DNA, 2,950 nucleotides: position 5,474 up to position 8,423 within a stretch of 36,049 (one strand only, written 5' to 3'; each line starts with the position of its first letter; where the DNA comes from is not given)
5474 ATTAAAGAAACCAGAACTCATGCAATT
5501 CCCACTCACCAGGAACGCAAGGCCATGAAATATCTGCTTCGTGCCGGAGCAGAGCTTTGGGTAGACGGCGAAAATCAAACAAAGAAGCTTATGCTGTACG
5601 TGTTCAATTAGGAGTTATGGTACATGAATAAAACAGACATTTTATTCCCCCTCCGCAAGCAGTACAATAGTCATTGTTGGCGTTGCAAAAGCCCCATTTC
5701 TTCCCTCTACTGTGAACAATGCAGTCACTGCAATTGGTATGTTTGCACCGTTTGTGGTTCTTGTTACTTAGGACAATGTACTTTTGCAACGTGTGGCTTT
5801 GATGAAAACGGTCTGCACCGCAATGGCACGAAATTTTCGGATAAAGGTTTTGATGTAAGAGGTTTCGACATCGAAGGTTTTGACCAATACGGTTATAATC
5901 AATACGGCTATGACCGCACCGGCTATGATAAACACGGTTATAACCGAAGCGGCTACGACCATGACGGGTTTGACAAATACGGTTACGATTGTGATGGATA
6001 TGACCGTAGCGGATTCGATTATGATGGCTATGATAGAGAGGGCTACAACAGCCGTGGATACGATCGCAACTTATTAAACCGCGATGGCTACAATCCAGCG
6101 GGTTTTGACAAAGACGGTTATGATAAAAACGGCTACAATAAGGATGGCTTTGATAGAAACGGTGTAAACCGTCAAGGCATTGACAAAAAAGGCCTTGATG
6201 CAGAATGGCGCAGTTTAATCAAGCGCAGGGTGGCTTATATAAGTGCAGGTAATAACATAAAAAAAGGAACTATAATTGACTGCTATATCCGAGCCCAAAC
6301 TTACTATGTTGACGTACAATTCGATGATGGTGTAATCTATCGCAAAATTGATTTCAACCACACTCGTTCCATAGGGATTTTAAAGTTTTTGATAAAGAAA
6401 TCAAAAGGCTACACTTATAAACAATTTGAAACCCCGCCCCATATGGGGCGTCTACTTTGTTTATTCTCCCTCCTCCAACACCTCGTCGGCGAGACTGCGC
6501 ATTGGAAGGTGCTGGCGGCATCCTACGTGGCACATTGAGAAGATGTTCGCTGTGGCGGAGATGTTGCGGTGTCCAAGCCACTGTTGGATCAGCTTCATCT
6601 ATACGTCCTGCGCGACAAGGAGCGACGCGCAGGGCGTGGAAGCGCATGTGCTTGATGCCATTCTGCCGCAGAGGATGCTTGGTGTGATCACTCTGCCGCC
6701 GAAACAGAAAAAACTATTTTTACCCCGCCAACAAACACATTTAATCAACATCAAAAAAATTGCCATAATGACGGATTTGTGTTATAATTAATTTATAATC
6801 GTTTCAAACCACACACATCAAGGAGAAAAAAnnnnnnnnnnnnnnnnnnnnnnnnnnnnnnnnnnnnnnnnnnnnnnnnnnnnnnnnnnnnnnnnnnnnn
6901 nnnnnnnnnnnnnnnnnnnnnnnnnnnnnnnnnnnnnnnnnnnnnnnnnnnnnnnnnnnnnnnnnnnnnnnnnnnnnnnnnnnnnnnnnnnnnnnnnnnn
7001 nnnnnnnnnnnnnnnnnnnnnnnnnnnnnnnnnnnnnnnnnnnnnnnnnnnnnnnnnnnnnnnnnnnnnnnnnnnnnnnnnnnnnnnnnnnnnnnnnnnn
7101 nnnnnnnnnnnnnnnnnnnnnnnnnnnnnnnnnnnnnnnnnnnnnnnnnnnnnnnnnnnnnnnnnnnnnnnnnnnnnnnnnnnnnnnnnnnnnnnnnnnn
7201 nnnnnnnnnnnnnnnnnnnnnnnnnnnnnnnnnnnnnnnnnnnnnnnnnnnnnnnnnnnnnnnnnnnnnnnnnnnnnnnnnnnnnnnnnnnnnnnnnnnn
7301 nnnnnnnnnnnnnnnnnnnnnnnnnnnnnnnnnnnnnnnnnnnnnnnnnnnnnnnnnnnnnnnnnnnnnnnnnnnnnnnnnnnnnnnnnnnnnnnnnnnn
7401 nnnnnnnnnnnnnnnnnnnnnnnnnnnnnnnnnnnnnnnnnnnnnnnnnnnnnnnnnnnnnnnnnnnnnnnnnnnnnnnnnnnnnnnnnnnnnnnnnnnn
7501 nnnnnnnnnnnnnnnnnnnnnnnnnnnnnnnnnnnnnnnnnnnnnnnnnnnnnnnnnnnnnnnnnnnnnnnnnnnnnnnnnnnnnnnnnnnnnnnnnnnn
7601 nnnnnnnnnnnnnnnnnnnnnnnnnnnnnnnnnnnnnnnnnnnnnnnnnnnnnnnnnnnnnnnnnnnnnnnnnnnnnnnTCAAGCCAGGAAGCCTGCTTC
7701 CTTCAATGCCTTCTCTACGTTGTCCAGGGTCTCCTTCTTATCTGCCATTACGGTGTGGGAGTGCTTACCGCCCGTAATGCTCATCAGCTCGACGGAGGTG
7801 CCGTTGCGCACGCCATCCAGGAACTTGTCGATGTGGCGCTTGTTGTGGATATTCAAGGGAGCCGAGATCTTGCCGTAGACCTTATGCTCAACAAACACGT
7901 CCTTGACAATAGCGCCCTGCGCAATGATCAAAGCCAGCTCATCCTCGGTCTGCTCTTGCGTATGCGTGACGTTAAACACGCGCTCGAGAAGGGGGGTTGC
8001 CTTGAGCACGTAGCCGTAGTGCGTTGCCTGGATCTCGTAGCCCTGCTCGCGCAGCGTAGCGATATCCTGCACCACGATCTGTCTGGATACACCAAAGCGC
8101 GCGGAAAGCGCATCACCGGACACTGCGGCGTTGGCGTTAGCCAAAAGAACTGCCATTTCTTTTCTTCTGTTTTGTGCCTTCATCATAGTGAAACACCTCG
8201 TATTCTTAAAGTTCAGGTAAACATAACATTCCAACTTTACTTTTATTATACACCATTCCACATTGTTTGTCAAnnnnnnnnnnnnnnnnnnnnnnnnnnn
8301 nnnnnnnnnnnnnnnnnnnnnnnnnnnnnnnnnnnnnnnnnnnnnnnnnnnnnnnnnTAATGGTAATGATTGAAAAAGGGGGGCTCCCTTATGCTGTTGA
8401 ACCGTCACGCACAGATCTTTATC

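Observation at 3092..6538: Four-gene operon of unknown function: small protein, two coupled XRE-HTH proteins, and a zinc-ribbon/pentapeptide-repeat protein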

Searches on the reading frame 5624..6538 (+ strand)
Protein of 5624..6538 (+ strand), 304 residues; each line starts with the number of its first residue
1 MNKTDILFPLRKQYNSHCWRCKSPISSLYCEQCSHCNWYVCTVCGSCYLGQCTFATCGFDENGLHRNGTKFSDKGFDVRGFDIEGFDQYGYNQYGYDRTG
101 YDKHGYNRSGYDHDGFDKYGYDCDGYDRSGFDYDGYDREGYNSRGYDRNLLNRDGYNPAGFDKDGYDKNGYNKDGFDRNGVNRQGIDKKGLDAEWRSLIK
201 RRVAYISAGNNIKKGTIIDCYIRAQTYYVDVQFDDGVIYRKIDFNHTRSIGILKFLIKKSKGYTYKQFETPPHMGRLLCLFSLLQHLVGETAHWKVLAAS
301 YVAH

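Call 5: search_protein_families(library=pfam, proteins=[window:5624-6538:+], max_evalue=0.1)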
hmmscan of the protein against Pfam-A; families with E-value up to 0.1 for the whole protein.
window:5624-6538:+ (304 aa): 0 families

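Call 6: search_protein_families(library=padloc, proteins=[window:5624-6538:+], max_evalue=0.1)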
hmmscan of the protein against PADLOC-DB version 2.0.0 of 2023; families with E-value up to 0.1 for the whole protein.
window:5624-6538:+ (304 aa): 0 families

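Call 7: search_protein_families(library=phrogs, proteins=[window:5624-6538:+], max_evalue=0.1)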
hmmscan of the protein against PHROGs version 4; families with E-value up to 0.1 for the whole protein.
window:5624-6538:+ (304 aa): 0 families

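Call 8: search_protein_families(library=ncbifam, proteins=[window:5624-6538:+], max_evalue=0.1)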
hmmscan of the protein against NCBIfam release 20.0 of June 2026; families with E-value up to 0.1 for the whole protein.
window:5624-6538:+ (304 aa): 1 family
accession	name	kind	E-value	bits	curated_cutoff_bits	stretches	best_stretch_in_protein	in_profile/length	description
NF033900.0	T4SS_IcmE_DotG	equivalog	0.069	11.2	750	1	87-191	165-269/1008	type IVB secretion system protein DotG/IcmE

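Call 10: find_homologous_proteins(query=window:5624-6538:+, max_evalue=0.001)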
Query window:5624-6538:+ (304 aa): 294 proteins with E <= 0.001 among 961 candidates; the best 120 are listed.
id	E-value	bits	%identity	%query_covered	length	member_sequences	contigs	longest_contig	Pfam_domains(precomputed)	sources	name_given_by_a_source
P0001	9.4e-214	727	100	100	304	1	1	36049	-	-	-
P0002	2.7e-96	341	47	60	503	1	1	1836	-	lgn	-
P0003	2.6e-79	285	36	93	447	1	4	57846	-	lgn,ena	-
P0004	1.3e-69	253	39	81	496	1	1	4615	-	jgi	jgi:hypothetical protein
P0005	2.1e-68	249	50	79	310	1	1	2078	-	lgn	-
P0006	1.0e-62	230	43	79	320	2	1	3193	-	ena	-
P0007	8.7e-62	227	37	63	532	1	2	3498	PF04434.23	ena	-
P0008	6.8e-55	205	43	84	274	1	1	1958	-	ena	-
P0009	1.5e-53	200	45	48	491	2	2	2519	PF13306.13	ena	-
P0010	1.1e-47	181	40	55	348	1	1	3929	-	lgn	-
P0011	1.5e-45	174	52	44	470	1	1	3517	-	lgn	-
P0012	2.8e-45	173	39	72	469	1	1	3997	-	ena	-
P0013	1.4e-43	167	40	55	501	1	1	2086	-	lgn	-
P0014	2.4e-39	154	42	44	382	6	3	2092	-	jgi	-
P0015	2.9e-39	153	45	47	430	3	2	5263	-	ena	-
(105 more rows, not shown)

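Call 12: find_encoding_contigs(protein=P0003, flank=8000, max_places=4)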
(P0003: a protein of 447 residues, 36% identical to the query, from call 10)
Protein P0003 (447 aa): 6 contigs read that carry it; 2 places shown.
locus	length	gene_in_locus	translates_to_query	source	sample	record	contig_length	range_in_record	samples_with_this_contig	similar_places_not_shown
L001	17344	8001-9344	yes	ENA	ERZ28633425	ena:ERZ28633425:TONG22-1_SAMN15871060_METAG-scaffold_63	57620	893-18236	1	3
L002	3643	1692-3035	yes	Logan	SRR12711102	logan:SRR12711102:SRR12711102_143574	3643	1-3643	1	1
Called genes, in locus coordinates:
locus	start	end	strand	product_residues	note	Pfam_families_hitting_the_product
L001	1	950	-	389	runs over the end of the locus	PF00155:Aminotran_1_2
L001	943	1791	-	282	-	PF12541:DUF3737, PF13229:Beta_helix (faint)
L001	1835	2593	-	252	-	PF04474:DUF554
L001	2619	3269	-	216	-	PF04002:RadC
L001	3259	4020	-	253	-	PF20582:UPF0758_N (weak), PF12826:HHH_2 (weak), PF04002:RadC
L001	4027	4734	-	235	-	PF02390:Methyltransf_4, PF13649:Methyltransf_25 (weak), PF13847:Methyltransf_31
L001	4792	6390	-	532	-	PF00009:GTP_EFTU, PF01926:MMR_HSR1 (weak), PF22042:EF-G_D2, PF03144:GTP_EFTU_D2, PF16658:RF3_C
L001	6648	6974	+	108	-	-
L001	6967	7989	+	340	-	-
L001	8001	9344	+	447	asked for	-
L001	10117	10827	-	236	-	PF07947:YhhN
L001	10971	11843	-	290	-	PF14808:TMEM164 (weak)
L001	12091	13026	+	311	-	PF00892:EamA (weak)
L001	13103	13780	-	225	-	PF14285:DUF4367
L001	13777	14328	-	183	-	PF04542:Sigma70_r2 (faint), PF08281:Sigma70_r4_2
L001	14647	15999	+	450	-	PF13606:Ank_3 (faint), PF00023:Ank (faint), PF12796:Ank_2, PF13637:Ank_4 (weak), PF12796:Ank_2, PF13857:Ank_5, PF12796:Ank_2, PF13857:Ank_5, +1 more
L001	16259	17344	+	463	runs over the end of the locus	PF01554:MatE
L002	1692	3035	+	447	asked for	-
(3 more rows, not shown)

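Call 13: find_encoding_contigs(protein=P0004, flank=8000, max_places=3)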
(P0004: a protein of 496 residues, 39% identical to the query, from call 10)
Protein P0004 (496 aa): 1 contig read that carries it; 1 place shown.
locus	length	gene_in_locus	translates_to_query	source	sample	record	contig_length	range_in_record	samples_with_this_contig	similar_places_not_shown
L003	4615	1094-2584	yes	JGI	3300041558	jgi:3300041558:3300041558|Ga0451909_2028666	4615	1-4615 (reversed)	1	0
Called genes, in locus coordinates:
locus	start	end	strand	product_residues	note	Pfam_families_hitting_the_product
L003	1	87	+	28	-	?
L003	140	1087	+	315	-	-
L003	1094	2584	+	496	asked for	-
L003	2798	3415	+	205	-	PF04343:DUF488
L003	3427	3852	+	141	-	PF04343:DUF488, PF22751:DUF488-N3a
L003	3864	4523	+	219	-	PF22557:DuOB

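Call 53: search_dna_similar(query=window:5624-6538:+, collection=phages, mode=protein, max_evalue=0.001)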
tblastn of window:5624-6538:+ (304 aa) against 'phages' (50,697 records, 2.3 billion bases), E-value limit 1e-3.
Records with a match: 7; places in all: 8; records where one place covers at least 80% of the query: 0.
Best place of each record, by identity: <60% 7.
By first word of the organism name: Rheinheimera 3; Rhodococcus 2; Acinetobacter 1; Bordetella 1.
By host as written in the record: Rheinheimera sp. BAL341 3; Rhodococcus equi 2; Acinetobacter sp. 107 1; Bordetella avium 1.
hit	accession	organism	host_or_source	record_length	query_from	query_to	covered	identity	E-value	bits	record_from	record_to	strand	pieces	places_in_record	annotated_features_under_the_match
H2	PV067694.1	Acinetobacter phage Acba_23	Acinetobacter sp. 107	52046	58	193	45%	25.7%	2e-5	52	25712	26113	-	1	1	hypothetical protein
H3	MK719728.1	Rheinheimera phage vB_RspM_Barba17S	Rheinheimera sp. BAL341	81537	52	185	44%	26.1%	3e-5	51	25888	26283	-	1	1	pentapeptide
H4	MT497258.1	Rheinheimera phage vB_RspM_barba_12-7J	Rheinheimera sp. BAL341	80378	52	185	44%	24.6%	3e-4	48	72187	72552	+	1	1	pentapeptide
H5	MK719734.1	Rheinheimera phage vB_RspM_Barba21S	Rheinheimera sp. BAL341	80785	52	175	41%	25.0%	7e-5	50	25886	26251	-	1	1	pentapeptide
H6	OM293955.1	Bordetella phage vB_BaM-IFTN6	Bordetella avium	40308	75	178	34%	26.9%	3e-5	51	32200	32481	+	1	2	pentapeptide repeat family protein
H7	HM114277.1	Rhodococcus phage E3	Rhodococcus equi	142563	96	142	15%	53.2%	3e-4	48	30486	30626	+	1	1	gp70: conserved hypothetical protein; structural protein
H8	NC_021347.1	Rhodococcus phage E3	Rhodococcus equi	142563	96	142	15%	53.2%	3e-4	48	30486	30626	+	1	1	gp70: conserved hypothetical protein; structural protein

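Call 88: search_protein_families(library=padloc, proteins=[L001:6967-7989:+, L001:6648-6974:+], max_evalue=0.01)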
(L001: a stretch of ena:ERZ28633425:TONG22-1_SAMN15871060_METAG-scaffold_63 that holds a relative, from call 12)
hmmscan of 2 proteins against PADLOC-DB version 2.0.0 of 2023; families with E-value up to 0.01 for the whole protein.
L001:6967-7989:+ (340 aa): 0 families

L001:6648-6974:+ (108 aa): 1 family
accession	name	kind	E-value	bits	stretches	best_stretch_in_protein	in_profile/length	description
PDLC04133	mad1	-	0.009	14.3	0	7-30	6-29/60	mads_1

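Call 89: search_protein_families(library=pfam, proteins=[L001:6967-7989:+, L001:6648-6974:+], max_evalue=0.01)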
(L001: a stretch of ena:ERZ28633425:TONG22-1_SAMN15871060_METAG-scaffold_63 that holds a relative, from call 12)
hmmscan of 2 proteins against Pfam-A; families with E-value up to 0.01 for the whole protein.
L001:6967-7989:+ (340 aa): 1 family
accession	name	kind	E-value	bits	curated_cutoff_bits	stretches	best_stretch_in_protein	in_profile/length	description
PF21466.3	GH101_dom-5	-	0.009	16.3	27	0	289-329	40-80/145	Endo-alpha-N-acetylgalactosaminidase, domain 5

L001:6648-6974:+ (108 aa): 0 families

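Call 117: find_related_loci(query=A9, collection=viral_contigs, flank=6000)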
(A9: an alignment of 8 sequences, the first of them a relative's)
Query A9 (304 aa) in viral_contigs; peptide patterns used: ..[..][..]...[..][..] (x = any residue, [..] = any of these).
96 stretches matched a pattern; 55 encode a relative of the query (tblastn E <= 1e-3); 54 distinct loci.
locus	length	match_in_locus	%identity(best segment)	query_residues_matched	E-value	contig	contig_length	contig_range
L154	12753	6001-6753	33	62-287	3e-34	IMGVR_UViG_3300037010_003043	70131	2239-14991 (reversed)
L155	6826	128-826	41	3-194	2e-32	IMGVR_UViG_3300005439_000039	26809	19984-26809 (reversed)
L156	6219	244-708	44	42-194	5e-32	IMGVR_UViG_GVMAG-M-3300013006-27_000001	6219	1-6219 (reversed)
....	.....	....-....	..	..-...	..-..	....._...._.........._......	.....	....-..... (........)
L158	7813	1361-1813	45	39-193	2e-31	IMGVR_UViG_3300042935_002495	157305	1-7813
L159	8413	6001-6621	37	51-204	3e-27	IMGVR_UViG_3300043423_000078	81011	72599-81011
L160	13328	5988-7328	44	11-223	1e-26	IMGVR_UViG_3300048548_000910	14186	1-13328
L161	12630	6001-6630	39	49-194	4e-26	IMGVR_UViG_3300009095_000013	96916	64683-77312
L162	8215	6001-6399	56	21-194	3e-25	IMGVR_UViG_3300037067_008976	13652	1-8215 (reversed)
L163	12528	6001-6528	37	39-199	3e-24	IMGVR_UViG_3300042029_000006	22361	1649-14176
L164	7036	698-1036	52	59-211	2e-23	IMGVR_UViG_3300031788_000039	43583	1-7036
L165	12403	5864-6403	42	58-202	2e-23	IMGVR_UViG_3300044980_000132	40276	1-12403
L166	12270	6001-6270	52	58-192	2e-23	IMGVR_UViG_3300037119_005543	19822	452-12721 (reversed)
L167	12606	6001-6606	37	42-257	3e-23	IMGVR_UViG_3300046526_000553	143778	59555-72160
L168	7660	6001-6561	36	41-208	5e-23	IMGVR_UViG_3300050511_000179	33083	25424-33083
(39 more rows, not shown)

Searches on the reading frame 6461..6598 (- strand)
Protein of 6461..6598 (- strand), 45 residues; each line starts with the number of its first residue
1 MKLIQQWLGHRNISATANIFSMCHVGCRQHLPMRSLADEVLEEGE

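Call 91: search_protein_families(library=pfam, proteins=[window:6461-6598:-], max_evalue=1)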
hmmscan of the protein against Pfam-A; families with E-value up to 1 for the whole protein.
window:6461-6598:- (45 aa): 0 families

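Call 92: search_solved_structures(query=window:6461-6598:-, max_evalue=10, show_alignments=2)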
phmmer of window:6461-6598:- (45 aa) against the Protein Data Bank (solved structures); distinct sequences matched with E-value up to 10: 0.

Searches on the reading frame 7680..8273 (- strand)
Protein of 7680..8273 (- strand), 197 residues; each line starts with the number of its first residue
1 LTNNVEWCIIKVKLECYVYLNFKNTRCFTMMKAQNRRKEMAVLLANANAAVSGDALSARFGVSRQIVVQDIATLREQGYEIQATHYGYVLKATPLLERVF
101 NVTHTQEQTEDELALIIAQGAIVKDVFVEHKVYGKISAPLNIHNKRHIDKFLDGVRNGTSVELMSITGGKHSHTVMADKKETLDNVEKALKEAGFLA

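Call 5: search_protein_families(library=pfam, proteins=[window:7680-8273:-], max_evalue=0.1)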
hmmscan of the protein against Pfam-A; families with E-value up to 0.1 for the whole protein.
window:7680-8273:- (197 aa): 4 families
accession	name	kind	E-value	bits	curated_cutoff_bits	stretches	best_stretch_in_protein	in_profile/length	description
PF02829.19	3H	-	2.8e-31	108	25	1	101-196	2-97/97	3H domain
PF08279.18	HTH_11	-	8.2e-13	48.5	25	1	37-88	3-54/55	HTH domain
PF08220.18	HTH_DeoR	-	0.0045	17.2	21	1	36-90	1-53/57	DeoR-like helix-turn-helix domain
PF12802.13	MarR_2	-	0.056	14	27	0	41-79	9-49/61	MarR family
